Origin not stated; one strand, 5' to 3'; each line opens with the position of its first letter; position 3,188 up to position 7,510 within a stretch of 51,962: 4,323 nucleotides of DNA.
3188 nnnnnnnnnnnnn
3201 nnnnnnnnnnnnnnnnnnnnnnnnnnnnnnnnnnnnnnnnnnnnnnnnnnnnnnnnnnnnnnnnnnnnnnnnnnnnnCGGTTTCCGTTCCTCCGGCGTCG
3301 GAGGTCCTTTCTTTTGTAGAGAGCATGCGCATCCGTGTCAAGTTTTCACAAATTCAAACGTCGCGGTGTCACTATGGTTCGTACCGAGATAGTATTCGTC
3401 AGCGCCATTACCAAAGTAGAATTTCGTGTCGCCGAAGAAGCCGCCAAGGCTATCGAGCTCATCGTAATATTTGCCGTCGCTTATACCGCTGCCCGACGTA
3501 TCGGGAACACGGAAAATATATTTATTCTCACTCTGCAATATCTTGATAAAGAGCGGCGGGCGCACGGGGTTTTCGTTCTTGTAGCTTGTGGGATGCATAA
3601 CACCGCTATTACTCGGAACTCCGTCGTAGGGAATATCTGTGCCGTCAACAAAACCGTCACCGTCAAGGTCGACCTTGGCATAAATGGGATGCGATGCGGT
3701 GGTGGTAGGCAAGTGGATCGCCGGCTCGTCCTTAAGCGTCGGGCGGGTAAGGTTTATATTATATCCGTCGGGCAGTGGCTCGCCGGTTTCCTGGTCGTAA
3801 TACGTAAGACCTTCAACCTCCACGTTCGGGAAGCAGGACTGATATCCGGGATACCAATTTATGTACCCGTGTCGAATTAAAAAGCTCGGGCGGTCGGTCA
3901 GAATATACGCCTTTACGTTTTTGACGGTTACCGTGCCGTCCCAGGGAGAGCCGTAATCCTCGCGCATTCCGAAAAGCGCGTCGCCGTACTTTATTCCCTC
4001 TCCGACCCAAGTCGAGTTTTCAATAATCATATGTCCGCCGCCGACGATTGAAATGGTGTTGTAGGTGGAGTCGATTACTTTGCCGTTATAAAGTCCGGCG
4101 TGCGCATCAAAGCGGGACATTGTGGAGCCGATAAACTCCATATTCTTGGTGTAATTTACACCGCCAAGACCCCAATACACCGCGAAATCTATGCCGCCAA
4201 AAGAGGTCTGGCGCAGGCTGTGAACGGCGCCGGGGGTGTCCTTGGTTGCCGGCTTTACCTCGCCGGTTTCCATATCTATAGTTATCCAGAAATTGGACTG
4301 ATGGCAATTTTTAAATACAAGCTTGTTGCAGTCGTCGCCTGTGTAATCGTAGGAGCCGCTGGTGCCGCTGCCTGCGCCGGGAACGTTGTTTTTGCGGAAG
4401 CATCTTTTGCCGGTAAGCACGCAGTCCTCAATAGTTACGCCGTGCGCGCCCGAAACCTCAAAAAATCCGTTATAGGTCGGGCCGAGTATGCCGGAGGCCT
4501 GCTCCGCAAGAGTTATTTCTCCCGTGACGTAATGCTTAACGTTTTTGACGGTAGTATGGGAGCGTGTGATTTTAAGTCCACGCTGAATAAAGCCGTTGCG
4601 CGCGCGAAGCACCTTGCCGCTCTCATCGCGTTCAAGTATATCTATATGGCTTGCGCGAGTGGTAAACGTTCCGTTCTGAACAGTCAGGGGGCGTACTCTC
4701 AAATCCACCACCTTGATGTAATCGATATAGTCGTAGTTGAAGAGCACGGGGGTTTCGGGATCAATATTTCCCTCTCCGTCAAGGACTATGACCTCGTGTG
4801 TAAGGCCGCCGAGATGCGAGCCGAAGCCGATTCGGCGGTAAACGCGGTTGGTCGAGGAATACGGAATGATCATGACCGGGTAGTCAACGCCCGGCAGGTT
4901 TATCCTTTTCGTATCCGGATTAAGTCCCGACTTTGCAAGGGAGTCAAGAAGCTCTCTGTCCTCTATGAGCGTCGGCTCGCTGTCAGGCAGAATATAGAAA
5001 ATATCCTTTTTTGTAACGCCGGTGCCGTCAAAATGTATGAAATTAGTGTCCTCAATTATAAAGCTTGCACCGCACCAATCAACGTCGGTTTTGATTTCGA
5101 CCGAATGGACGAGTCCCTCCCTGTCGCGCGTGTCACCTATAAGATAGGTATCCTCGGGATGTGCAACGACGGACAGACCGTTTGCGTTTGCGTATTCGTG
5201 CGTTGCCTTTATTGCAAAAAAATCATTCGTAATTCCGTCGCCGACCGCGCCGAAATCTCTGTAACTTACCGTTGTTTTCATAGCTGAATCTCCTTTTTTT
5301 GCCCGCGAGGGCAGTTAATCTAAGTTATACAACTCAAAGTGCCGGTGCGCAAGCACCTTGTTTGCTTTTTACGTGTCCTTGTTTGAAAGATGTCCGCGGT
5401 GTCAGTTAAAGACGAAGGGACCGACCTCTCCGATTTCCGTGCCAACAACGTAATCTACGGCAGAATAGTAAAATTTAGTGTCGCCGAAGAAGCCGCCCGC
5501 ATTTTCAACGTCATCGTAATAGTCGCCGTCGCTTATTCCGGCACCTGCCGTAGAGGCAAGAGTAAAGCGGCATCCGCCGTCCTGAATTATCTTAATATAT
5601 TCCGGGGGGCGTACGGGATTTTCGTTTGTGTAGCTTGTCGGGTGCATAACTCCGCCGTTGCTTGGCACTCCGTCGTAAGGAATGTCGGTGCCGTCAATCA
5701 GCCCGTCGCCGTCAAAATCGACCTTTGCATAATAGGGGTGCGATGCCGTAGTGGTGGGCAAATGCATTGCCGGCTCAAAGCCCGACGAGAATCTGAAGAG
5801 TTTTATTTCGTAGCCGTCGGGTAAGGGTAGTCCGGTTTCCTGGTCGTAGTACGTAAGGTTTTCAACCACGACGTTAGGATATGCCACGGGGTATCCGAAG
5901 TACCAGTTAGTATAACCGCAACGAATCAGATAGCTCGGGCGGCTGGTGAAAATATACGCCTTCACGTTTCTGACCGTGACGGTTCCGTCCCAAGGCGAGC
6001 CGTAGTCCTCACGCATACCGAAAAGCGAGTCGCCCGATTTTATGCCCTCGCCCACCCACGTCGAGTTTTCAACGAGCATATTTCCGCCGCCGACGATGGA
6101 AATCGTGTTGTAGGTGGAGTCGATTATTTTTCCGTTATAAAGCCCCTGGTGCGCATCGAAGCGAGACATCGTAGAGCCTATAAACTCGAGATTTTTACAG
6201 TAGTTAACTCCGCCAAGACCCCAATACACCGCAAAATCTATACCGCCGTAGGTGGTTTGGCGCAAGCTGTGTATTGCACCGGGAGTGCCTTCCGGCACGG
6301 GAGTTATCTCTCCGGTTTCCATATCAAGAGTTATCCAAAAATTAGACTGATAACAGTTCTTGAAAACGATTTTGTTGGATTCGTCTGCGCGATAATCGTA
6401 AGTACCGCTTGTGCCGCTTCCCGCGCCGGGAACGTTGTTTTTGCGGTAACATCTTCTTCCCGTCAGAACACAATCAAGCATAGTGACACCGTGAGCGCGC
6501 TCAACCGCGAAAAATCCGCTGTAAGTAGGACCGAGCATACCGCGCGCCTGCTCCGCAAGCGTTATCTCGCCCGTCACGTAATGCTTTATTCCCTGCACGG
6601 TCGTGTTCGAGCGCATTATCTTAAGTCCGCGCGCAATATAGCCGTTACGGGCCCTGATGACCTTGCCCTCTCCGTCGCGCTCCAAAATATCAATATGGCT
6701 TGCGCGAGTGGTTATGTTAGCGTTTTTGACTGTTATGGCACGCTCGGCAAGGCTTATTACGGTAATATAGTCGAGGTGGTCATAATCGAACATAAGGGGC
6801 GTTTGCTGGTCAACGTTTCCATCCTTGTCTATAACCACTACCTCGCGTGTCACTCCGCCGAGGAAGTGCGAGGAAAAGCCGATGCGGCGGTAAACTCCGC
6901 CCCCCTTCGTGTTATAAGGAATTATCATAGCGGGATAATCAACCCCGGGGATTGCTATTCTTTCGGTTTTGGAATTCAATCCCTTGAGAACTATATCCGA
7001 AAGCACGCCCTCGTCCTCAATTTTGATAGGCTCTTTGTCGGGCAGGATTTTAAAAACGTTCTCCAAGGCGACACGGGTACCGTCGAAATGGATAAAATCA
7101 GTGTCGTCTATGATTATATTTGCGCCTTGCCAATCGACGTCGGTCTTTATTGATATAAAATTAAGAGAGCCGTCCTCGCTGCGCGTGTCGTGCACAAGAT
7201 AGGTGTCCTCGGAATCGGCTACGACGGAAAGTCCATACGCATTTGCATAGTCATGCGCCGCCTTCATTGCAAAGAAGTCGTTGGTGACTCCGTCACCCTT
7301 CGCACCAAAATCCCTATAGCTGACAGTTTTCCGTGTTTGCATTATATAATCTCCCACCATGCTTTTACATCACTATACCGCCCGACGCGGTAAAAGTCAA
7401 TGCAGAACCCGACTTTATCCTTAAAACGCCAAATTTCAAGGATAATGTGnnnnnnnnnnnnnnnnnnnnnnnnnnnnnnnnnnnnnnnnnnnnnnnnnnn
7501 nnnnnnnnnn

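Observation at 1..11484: One ~650-aa beta-helix module recurs six times in 52 kb, five of them in a head-to-tail array right after infB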

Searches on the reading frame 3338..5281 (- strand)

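Call 4: search_protein_families(library=pfam, proteins=[window:3338-5281:-], max_evalue=0.1)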
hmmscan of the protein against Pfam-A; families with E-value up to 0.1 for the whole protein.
window:3338-5281:- (647 aa): 1 family
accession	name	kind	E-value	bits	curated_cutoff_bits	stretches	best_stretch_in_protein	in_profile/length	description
PF12708.12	Pect-lyase_RHGA_epim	-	0.081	13.2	27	1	6-49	3-47/213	Rhamnogalacturonase A/epimerase, pectate lyase-like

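Call 5: search_protein_families(library=ncbifam, proteins=[window:3338-5281:-], max_evalue=0.1)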
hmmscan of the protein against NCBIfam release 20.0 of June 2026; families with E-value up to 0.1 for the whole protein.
window:3338-5281:- (647 aa): 1 family
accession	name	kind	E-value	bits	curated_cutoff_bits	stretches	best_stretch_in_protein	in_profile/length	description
NF049898.1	RhamgalacuronBT4146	equivalog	0.039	12.7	500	1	8-49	2-43/445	rhamnogalacturonidase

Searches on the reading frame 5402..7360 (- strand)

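Call 4: search_protein_families(library=pfam, proteins=[window:5402-7360:-], max_evalue=0.1)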
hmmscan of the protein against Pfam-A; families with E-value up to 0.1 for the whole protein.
window:5402-7360:- (652 aa): 1 family
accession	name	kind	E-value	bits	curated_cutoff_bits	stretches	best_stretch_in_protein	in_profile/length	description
PF12708.12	Pect-lyase_RHGA_epim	-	0.035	14.4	27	1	14-43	3-34/213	Rhamnogalacturonase A/epimerase, pectate lyase-like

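Call 5: search_protein_families(library=ncbifam, proteins=[window:5402-7360:-], max_evalue=0.1)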
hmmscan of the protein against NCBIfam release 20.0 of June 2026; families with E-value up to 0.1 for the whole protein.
window:5402-7360:- (652 aa): 0 families
